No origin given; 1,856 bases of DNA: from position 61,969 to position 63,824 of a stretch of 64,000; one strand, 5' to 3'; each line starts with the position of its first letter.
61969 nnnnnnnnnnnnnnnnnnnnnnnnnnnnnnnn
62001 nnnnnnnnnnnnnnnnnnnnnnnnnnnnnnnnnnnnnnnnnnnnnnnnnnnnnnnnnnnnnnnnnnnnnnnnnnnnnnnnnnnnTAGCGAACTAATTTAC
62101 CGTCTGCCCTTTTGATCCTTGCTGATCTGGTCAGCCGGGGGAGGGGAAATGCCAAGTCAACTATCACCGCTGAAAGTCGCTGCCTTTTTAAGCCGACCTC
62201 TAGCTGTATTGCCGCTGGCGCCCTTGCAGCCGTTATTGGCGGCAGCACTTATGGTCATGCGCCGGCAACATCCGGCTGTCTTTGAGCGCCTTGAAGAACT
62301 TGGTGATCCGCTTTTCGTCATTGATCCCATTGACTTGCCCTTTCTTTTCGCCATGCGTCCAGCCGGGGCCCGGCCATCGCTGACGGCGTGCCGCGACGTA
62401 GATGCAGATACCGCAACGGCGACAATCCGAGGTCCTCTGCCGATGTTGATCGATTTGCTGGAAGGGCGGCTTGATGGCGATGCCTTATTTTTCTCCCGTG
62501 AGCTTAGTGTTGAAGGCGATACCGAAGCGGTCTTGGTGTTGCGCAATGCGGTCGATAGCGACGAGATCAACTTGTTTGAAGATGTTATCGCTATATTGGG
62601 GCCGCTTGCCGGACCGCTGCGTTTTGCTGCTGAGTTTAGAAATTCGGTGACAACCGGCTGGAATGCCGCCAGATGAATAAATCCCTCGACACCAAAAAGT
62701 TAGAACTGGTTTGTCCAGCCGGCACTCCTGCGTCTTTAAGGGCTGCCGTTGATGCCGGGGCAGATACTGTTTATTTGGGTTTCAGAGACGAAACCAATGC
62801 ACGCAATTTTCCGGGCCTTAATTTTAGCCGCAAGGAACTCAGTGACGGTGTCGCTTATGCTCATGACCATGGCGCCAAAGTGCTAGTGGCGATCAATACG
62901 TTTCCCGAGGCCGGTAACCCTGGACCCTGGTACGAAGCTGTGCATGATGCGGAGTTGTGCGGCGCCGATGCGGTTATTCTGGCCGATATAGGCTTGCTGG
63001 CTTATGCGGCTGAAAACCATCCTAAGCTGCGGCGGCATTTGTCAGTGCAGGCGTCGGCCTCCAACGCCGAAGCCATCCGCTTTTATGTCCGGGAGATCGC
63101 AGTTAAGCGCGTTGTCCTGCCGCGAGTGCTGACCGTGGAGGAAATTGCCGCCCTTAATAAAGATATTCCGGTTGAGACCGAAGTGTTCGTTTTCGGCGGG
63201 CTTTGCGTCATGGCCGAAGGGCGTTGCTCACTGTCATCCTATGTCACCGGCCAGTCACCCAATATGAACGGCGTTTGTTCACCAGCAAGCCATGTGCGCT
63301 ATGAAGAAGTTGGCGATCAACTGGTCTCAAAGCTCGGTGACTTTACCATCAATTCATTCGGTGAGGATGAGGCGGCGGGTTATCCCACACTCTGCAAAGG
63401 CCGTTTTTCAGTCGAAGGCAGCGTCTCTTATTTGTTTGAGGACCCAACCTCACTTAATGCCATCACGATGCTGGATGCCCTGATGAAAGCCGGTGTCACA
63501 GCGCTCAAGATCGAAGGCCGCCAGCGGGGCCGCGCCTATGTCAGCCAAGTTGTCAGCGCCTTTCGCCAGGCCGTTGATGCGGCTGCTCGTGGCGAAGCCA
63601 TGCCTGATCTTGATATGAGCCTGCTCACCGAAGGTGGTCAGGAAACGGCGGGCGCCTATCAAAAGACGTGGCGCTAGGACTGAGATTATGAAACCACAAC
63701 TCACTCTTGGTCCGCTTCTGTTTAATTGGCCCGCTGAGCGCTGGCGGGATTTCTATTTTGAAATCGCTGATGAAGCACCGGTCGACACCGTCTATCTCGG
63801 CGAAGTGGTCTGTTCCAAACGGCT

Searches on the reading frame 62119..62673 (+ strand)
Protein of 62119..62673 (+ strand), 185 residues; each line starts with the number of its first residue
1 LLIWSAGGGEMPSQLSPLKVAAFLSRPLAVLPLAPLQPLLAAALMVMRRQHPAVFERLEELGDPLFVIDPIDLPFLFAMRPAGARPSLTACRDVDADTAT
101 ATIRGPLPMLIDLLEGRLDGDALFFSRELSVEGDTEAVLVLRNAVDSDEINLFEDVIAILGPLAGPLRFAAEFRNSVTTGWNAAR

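Call 36: search_protein_families(library=ncbifam, proteins=[window:62119-62673:+], max_evalue=0.00001)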
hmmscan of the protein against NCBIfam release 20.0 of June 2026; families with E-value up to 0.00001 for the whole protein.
window:62119-62673:+ (185 aa): 1 family
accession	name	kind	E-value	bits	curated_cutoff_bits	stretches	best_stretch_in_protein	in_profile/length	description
NF047962.3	SCP2_dom_UbiT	equivalog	2.4e-19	69.8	46.9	1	29-150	2-118/120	ubiquinone anaerobic biosynthesis accessory factor UbiT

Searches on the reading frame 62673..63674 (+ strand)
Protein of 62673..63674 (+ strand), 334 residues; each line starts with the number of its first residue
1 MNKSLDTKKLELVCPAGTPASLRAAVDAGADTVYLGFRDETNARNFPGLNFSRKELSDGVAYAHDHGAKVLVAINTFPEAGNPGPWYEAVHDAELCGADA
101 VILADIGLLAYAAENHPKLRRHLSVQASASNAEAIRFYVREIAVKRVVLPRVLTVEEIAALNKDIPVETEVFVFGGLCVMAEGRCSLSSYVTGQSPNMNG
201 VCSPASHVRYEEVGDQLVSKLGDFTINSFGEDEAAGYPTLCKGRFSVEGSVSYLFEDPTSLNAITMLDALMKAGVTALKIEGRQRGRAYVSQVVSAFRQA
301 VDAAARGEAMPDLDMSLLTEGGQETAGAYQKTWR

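Call 36: search_protein_families(library=ncbifam, proteins=[window:62673-63674:+], max_evalue=0.00001)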
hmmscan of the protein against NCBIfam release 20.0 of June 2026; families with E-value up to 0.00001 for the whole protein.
window:62673-63674:+ (334 aa): 2 families
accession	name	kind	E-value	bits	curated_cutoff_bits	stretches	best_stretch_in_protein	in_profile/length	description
NF047963.1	quinone_UbiU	equivalog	3.5e-156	519.4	440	1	10-334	1-331/331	ubiquinone anaerobic biosynthesis protein UbiU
NF011996.0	PRK15452.1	equivalog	3.7e-51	174.3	534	1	8-318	3-323/449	prephenate-dependent tRNA uridine(34) hydroxylase TrhP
